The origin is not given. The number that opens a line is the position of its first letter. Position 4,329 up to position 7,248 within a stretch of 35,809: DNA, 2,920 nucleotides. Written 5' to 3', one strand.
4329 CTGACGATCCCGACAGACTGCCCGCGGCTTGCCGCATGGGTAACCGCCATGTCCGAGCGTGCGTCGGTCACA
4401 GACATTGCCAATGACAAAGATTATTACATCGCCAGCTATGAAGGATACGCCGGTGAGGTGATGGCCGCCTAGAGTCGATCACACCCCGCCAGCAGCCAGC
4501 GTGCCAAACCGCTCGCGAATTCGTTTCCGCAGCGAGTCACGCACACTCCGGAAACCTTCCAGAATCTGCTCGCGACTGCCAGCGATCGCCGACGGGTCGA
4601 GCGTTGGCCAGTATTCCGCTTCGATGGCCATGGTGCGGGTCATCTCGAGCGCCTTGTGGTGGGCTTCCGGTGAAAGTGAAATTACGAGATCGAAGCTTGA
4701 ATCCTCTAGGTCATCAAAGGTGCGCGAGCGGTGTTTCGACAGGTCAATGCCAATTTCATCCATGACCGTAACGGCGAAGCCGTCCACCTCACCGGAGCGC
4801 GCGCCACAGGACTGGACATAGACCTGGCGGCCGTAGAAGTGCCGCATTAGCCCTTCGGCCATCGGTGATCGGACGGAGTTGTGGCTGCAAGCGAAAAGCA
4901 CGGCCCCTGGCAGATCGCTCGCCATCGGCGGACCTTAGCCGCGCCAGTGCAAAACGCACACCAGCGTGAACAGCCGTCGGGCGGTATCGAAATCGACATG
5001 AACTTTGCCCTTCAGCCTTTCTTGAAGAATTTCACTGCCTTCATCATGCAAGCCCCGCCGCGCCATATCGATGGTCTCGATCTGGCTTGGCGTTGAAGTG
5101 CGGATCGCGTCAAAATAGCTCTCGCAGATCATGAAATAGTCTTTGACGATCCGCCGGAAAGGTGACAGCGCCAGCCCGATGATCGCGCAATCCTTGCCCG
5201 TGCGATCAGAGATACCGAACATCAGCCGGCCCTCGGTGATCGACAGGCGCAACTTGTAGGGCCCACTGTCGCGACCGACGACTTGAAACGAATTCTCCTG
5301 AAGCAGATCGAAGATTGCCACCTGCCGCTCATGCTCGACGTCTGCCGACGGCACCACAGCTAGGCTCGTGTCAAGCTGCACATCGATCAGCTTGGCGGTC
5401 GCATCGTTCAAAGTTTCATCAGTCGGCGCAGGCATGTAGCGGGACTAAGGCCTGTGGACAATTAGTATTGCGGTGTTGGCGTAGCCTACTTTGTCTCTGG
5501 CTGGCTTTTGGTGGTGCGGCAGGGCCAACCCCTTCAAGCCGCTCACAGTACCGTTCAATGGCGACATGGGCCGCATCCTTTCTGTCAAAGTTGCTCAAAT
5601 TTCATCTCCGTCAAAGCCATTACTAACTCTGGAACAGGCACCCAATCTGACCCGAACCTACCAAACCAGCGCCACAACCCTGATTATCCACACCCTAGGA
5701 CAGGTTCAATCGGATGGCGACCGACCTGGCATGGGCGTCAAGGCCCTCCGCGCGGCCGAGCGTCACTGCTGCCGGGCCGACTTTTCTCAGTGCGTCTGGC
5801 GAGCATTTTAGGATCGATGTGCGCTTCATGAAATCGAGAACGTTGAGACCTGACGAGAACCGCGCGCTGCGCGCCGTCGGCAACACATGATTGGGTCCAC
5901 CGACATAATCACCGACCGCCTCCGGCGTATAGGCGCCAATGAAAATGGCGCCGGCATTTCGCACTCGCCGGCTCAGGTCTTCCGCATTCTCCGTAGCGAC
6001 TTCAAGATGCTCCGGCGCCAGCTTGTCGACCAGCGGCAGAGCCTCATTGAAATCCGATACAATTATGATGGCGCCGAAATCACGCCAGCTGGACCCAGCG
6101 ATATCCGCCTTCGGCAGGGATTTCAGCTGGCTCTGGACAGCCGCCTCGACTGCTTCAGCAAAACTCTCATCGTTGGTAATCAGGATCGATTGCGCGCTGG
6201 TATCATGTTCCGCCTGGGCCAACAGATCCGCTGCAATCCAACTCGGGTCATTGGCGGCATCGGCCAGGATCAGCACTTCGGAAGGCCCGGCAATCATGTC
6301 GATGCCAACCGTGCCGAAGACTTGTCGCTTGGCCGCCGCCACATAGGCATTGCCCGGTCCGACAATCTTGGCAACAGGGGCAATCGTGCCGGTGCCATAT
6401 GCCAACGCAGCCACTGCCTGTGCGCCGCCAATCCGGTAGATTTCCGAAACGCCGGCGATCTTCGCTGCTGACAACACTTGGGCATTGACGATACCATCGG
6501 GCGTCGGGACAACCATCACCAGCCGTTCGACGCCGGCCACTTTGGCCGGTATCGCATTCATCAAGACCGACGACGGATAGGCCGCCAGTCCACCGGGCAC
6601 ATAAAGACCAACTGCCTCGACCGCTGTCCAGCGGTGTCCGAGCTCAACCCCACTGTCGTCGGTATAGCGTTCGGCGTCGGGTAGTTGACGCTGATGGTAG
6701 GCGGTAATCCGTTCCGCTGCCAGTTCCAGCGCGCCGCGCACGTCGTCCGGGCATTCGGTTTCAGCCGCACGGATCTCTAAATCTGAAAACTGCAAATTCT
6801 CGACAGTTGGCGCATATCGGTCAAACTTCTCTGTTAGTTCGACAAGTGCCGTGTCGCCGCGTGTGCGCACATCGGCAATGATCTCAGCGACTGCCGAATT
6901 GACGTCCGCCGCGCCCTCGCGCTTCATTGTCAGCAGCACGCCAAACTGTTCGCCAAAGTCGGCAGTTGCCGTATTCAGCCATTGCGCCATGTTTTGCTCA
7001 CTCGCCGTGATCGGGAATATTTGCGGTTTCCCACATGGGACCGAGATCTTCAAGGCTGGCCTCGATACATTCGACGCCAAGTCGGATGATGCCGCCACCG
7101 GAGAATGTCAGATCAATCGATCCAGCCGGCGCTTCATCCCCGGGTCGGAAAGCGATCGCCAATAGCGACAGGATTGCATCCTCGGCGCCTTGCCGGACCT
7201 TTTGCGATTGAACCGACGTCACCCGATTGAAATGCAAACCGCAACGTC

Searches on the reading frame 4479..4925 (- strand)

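Call 10: search_protein_families(library=pfam, proteins=[window:4479-4925:-])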
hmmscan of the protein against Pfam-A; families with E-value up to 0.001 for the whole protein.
window:4479-4925:- (148 aa): 1 family
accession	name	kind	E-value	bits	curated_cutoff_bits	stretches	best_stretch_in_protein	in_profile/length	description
PF01451.26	LMWPc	-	1.9e-15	57.7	23.2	1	9-137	1-141/144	Low molecular weight phosphotyrosine protein phosphatase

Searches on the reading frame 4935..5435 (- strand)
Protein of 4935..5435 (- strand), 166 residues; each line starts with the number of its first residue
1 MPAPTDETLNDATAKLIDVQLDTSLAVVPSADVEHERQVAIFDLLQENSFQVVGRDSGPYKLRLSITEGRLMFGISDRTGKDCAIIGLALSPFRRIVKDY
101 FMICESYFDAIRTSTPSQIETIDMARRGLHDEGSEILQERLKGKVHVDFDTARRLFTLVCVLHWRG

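Call 10: search_protein_families(library=pfam, proteins=[window:4935-5435:-])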
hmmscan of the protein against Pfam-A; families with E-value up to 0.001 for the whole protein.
window:4935-5435:- (166 aa): 1 family
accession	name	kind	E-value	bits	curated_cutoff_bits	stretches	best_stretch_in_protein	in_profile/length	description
PF06793.17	UPF0262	-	3.1e-70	235.6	25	1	14-165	2-153/153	Uncharacterised protein family (UPF0262)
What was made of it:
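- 4935..5435 (-): Downstream gene of copy A: UPF0262 protein. Pfam PF06793, E 3e-70 (call 10).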

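Call 40: find_homologous_proteins(query=window:4935-5435:-, max_evalue=1e-30)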
Query window:4935-5435:- (166 aa): 7967 proteins with E <= 1e-30 among 8000 candidates; the best 120 are listed.
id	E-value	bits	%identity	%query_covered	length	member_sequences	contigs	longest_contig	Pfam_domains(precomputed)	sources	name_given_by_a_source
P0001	2.0e-104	364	100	100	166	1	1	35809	PF06793.18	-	-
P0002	1.0e-88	313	86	100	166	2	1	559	PF06793.18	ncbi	-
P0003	1.5e-87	309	84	100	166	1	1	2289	PF06793.18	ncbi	ncbi:MAG: UPF0262 family protein [Aestuariivirgaceae bacterium]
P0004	1.0e-86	307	84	100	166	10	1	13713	PF06793.18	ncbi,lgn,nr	ncbi:MAG: UPF0262 family protein [Rhizobiales bacterium]|nr:UPF0262 family protein [Hyphomicrobiales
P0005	1.2e-85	303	82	100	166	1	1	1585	PF06793.18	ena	-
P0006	4.1e-85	301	83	100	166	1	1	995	PF06793.18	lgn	-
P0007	2.6e-84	299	81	100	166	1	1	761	PF06793.18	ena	-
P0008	1.2e-81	290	80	100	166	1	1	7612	PF06793.18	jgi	jgi:uncharacterized protein (UPF0262 family)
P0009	9.4e-81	287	80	100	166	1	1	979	PF06793.18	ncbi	-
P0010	2.8e-79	282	79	98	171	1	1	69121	PF06793.18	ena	-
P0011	1.1e-78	281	81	94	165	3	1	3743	PF06793.18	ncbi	-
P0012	3.3e-77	276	79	97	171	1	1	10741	PF06793.18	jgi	jgi:uncharacterized protein (UPF0262 family)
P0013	3.8e-77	276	77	98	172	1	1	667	PF06793.18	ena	-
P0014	7.3e-77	275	78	97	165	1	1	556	PF06793.18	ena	-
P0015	4.3e-76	272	78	97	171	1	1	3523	PF06793.18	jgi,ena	jgi:uncharacterized protein (UPF0262 family)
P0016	1.3e-75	271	78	98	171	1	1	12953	PF06793.18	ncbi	-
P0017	6.4e-75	268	77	97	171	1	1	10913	PF06793.18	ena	-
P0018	3.2e-73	263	75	98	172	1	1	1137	PF06793.18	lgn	-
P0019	4.3e-73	262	73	100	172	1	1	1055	PF06793.18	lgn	-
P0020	6.4e-73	262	75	98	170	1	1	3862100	PF06793.18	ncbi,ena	-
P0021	4.8e-71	256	71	99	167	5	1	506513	PF06793.18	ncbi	ncbi:MAG: UPF0262 family protein [Hyphomicrobiales bacterium]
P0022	1.0e-69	251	70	99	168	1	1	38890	PF06793.18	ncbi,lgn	-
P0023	2.5e-68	247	70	95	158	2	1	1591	PF06793.18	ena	-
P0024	2.7e-68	247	67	100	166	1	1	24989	PF06793.18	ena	-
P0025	1.4e-67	245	73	92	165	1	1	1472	PF06793.18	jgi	-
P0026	1.4e-67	244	71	92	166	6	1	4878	PF06793.18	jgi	jgi:uncharacterized protein (UPF0262 family)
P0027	2.7e-67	244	66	97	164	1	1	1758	PF06793.18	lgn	-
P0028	3.3e-67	243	66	99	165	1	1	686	PF06793.18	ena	-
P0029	4.6e-67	243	70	95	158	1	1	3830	PF06793.18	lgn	-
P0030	6.1e-67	242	69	95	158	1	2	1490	PF06793.18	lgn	-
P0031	6.2e-67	242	69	95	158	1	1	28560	PF06793.18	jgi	jgi:uncharacterized protein (UPF0262 family)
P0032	8.9e-67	242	69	95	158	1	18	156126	PF06793.18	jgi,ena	jgi:uncharacterized protein (UPF0262 family)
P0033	9.5e-67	242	69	93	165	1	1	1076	PF06793.18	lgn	-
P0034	1.0e-66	242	71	92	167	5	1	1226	PF06793.18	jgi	jgi:uncharacterized protein (UPF0262 family)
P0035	1.2e-66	241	69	93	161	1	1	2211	PF06793.18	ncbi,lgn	-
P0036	1.2e-66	241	69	95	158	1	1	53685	PF06793.18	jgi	jgi:uncharacterized protein (UPF0262 family)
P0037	1.3e-66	241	69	95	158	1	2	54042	PF06793.18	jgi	jgi:uncharacterized protein (UPF0262 family)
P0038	1.4e-66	241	72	93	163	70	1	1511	PF06793.18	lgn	-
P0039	1.6e-66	241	71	93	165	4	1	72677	PF06793.18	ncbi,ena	-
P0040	1.7e-66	241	70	96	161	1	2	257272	PF06793.18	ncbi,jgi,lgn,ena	-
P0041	1.7e-66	241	69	95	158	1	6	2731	PF06793.18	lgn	-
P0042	2.0e-66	241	65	99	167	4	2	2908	PF06793.18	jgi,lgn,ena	jgi:uncharacterized protein (UPF0262 family)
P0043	2.3e-66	241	69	96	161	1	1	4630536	PF06793.18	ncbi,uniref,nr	ncbi:UPF0262 family protein [Kaustia mangrovi]|uniref:UPF0262 protein HW532_07360 n=1 Tax=Kaustia ma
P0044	2.3e-66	241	74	92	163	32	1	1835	PF06793.18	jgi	jgi:uncharacterized protein (UPF0262 family)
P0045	2.4e-66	241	69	95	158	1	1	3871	PF06793.18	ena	-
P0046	2.5e-66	240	67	98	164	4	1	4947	PF06793.18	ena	-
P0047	3.2e-66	240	68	100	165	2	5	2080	PF06793.18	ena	-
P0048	3.3e-66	240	68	95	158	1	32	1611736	PF06793.18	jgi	jgi:uncharacterized protein (UPF0262 family)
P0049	4.3e-66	240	69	99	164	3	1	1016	PF06793.18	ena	-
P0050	4.6e-66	240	68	95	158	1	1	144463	PF06793.18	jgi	jgi:uncharacterized protein (UPF0262 family)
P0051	4.7e-66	240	69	95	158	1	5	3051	PF06793.18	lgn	-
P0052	5.2e-66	239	69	92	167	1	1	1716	PF06793.18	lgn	-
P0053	6.9e-66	239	66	99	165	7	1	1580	PF06793.18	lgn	-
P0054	6.9e-66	239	73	92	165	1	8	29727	PF06793.18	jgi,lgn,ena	jgi:uncharacterized protein (UPF0262 family)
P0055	8.1e-66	239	63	100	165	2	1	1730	PF06793.18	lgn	-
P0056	9.5e-66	239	69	92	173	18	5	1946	PF06793.18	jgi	jgi:uncharacterized protein (UPF0262 family)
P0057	9.6e-66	239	69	92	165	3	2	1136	PF06793.18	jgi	jgi:uncharacterized protein (UPF0262 family)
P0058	9.8e-66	239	69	95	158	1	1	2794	PF06793.18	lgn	-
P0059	9.9e-66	238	69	95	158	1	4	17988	PF06793.18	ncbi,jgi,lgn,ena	jgi:uncharacterized protein (UPF0262 family)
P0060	1.2e-65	238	67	99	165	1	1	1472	PF06793.18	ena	-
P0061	1.2e-65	238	72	92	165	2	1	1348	PF06793.18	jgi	-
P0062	1.2e-65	238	64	100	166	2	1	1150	PF06793.18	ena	-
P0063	1.3e-65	238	69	94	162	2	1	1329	PF06793.18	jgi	jgi:uncharacterized protein (UPF0262 family)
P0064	1.4e-65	238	69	95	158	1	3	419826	PF06793.18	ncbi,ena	-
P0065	1.7e-65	238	70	93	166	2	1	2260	PF06793.18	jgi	jgi:uncharacterized protein (UPF0262 family)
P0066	1.8e-65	238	69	93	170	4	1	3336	PF06793.18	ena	-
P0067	1.9e-65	238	70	92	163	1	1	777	PF06793.18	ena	-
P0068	2.1e-65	237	69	93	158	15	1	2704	PF06793.18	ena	-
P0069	2.1e-65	237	72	92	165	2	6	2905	PF06793.18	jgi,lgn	-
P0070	2.4e-65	237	66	93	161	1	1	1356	PF06793.18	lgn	-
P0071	2.6e-65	237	69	92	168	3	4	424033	PF06793.18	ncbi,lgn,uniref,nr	ncbi:UPF0262 family protein [Rhodoligotrophos defluvii]|uniref:UPF0262 family protein n=1 Tax=Rhodol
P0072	2.9e-65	237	70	93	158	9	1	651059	PF06793.18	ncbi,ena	-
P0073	3.0e-65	237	70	92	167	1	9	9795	PF06793.18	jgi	jgi:uncharacterized protein (UPF0262 family)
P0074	3.3e-65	237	66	99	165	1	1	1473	PF06793.18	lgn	-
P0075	3.5e-65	237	63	100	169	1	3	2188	PF06793.18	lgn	-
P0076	3.7e-65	237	71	92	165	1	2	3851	PF06793.18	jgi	jgi:uncharacterized protein (UPF0262 family)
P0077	5.0e-65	236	71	92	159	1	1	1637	PF06793.18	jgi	jgi:uncharacterized protein (UPF0262 family)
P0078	6.1e-65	236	66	99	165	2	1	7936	PF06793.18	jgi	jgi:uncharacterized protein (UPF0262 family)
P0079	6.3e-65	236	69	95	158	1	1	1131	PF06793.18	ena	-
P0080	6.4e-65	236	68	98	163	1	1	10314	PF06793.18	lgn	-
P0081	6.5e-65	236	68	96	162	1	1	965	PF06793.18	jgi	jgi:uncharacterized protein (UPF0262 family)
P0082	8.6e-65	235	70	92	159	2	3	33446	PF06793.18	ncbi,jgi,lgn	jgi:uncharacterized protein (UPF0262 family)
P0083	9.1e-65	235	63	99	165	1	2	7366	PF06793.18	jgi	jgi:uncharacterized protein (UPF0262 family)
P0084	9.6e-65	235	67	94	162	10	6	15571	PF06793.18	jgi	jgi:uncharacterized protein (UPF0262 family)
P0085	9.6e-65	235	63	100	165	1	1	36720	PF06793.18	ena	-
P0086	1.1e-64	235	63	99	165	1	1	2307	PF06793.18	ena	-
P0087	1.5e-64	235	70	93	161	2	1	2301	PF06793.18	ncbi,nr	ncbi:MAG: UPF0262 family protein [Pseudomonadota bacterium]|nr:UPF0262 family protein [Pseudomonadot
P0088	1.6e-64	235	70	92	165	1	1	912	PF06793.18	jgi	jgi:uncharacterized protein (UPF0262 family)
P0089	1.8e-64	234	66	94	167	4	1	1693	PF06793.18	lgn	-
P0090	2.2e-64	234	64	99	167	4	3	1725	PF06793.18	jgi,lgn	jgi:uncharacterized protein (UPF0262 family)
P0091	2.3e-64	234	66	100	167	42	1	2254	PF06793.18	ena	-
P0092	2.3e-64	234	69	93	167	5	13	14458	PF06793.18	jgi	jgi:uncharacterized protein (UPF0262 family)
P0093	3.5e-64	233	70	95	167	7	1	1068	PF06793.18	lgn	-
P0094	3.7e-64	233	71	92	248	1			PF06793.18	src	-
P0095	3.8e-64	233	66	98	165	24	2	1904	PF06793.18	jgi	jgi:uncharacterized protein (UPF0262 family)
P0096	4.1e-64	233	64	97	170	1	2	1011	PF06793.18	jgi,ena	-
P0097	4.1e-64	233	66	97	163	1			PF06793.18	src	-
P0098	4.1e-64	233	67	99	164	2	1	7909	PF06793.18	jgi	jgi:uncharacterized protein (UPF0262 family)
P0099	5.2e-64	233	68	92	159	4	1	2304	PF06793.18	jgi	jgi:uncharacterized protein (UPF0262 family)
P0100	5.3e-64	233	69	93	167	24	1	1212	PF06793.18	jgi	jgi:uncharacterized protein (UPF0262 family)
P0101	5.8e-64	233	65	99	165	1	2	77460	PF06793.18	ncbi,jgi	-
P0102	6.0e-64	233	65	100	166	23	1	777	PF06793.18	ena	-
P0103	6.4e-64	233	63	98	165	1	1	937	PF06793.18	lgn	-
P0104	6.7e-64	233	65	96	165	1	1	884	PF06793.18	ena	-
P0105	6.9e-64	233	67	92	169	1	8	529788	PF06793.18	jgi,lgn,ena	jgi:uncharacterized protein (UPF0262 family)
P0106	8.0e-64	232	65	96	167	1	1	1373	PF06793.18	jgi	-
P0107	8.4e-64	232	63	100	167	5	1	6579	PF06793.18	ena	-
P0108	9.0e-64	232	69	97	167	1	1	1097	PF06793.18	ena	-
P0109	1.0e-63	232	67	92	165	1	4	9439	PF06793.18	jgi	jgi:uncharacterized protein (UPF0262 family)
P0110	1.1e-63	232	69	99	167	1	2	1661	PF06793.18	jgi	jgi:uncharacterized protein (UPF0262 family)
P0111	1.1e-63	232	68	93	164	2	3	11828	PF06793.18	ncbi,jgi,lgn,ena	-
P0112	1.2e-63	232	69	94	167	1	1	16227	PF06793.18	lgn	-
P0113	1.2e-63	232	65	99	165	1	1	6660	PF06793.18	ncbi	-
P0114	1.3e-63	232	71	90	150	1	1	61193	PF06793.18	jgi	jgi:uncharacterized protein (UPF0262 family)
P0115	1.4e-63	232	65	99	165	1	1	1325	PF06793.18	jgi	-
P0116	1.4e-63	231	66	99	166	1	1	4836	PF06793.18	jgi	jgi:uncharacterized protein (UPF0262 family)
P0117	1.4e-63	231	66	97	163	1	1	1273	PF06793.18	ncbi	-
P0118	1.6e-63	231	69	93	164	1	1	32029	PF06793.18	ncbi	-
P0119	1.6e-63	231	68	92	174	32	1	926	PF06793.18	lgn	-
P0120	1.7e-63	231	70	95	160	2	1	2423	PF06793.18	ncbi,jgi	jgi:uncharacterized protein (UPF0262 family)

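Call 41: find_encoding_contigs(protein=P0004, flank=2500, max_places=3)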
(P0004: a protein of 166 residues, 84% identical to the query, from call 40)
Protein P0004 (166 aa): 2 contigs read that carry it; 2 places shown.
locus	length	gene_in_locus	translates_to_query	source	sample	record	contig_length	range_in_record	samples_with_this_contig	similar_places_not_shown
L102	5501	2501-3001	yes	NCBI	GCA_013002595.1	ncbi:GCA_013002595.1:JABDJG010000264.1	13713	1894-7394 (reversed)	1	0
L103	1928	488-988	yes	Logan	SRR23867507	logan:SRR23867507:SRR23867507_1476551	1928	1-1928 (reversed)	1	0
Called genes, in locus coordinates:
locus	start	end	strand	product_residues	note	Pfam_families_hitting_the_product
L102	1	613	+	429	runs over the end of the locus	PF00275:EPSP_synthase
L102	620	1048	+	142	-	PF11164:DUF2948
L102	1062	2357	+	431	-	PF00815:Histidinol_dh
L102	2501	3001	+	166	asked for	PF06793:UPF0262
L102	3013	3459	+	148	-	PF01451:LMWPc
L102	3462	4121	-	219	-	PF02798:GST_N, PF13417:GST_N_3, PF22441:CLIC-like_N (weak), PF13409:GST_N_2, PF16865:GST_C_5 (weak), PF13410:GST_C_2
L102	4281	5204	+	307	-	PF01063:Aminotran_4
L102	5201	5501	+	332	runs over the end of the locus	PF06089:Asparaginase_II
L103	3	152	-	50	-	?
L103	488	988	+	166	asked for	PF06793:UPF0262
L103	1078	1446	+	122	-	-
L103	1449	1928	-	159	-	?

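Call 42: find_encoding_contigs(protein=P0003, flank=2500, max_places=2)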
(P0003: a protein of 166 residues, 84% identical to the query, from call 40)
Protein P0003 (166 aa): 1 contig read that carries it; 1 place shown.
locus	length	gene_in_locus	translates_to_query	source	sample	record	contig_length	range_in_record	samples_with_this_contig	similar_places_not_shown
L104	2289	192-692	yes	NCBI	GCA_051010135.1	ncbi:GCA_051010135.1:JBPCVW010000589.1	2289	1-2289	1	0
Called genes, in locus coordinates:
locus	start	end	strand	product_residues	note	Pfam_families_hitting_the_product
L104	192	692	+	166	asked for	PF06793:UPF0262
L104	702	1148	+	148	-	PF01451:LMWPc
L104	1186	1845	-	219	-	PF02798:GST_N, PF13417:GST_N_3, PF22441:CLIC-like_N (weak), PF13409:GST_N_2, PF16865:GST_C_5 (weak), PF13410:GST_C_2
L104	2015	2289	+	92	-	PF01063:Aminotran_4 (weak)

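Call 43: find_encoding_contigs(protein=P0008, flank=2500, max_places=2)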
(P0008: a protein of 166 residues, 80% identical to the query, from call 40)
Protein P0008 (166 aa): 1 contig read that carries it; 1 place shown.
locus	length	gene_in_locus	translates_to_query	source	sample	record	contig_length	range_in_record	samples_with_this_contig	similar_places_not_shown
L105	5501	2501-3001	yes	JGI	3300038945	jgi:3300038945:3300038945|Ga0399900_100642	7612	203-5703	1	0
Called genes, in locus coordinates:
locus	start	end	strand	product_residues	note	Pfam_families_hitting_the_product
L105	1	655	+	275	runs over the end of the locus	PF00275:EPSP_synthase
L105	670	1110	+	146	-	PF11164:DUF2948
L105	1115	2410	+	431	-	PF00815:Histidinol_dh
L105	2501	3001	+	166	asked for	PF06793:UPF0262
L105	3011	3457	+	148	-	PF01451:LMWPc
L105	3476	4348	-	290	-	PF00892:EamA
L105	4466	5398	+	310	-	PF01063:Aminotran_4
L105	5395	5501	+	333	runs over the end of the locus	PF06089:Asparaginase_II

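Call 44: find_encoding_contigs(protein=P0010, flank=2500, max_places=2)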
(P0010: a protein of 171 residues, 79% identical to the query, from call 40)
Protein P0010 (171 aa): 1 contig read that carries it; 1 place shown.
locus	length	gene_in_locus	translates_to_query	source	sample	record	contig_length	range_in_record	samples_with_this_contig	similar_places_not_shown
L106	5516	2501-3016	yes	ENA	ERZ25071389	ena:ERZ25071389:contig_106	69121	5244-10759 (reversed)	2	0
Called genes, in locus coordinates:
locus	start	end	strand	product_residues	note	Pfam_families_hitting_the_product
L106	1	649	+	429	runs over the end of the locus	PF00275:EPSP_synthase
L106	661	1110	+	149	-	PF11164:DUF2948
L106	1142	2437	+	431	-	PF00815:Histidinol_dh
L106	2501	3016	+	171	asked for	PF06793:UPF0262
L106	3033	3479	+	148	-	PF01451:LMWPc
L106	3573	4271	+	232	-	-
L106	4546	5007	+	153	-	PF12802:MarR_2, PF01047:MarR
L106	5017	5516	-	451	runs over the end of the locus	PF26769:HAMP_PhoQ, PF02518:HATPase_c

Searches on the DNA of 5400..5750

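Call 8: search_rna_families(source=window, start=5400, end=5750, threshold=evalue, max_evalue=10, show_alignments=3)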
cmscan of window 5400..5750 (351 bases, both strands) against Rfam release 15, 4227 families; matches with E-value up to 10: 1.
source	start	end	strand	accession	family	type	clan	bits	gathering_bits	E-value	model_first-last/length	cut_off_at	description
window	5723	5739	-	RF01134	sR30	Gene; snRNA; snoRNA; CD-box;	-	10.4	38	3.5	41-57/57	no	Small nucleolar RNA sR30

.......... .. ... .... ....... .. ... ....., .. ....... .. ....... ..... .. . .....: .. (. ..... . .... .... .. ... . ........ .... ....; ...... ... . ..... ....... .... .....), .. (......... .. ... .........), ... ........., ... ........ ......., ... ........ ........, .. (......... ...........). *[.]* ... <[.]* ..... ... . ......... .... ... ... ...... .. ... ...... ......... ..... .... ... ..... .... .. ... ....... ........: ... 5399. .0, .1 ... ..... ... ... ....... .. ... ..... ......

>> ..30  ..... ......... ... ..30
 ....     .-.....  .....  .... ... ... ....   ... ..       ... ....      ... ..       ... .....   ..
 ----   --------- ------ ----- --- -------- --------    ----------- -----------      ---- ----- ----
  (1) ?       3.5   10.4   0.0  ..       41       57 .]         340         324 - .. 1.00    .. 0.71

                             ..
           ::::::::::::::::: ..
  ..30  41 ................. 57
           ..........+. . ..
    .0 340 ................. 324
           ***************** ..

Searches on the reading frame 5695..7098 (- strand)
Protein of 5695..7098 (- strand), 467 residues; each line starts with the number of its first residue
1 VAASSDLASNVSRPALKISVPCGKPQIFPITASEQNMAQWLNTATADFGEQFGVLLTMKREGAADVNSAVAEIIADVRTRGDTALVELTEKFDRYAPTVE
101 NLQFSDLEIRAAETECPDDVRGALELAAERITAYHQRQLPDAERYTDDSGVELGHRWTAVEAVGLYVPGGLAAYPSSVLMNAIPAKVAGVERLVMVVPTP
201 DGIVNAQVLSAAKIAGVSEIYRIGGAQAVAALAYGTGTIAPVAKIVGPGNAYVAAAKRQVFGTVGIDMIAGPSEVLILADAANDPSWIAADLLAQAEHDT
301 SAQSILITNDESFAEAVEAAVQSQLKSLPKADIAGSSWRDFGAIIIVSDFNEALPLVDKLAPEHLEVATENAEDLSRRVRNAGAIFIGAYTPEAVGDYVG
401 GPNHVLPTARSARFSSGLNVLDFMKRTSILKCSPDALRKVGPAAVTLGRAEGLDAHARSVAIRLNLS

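Call 10: search_protein_families(library=pfam, proteins=[window:5695-7098:-])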
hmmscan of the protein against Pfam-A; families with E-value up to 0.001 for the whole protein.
window:5695-7098:- (467 aa): 1 family
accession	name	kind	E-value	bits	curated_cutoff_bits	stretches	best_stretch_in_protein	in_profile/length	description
PF00815.25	Histidinol_dh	-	1.5e-169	564.8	27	1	60-464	5-411/411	Histidinol dehydrogenase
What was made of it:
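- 5695..7098 (-): Upstream gene of copy A: histidinol dehydrogenase. The longest ORF is given; the true start is probably further in, because relatives have 431 aa. Pfam PF00815, E 1.5e-169 (call 10).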
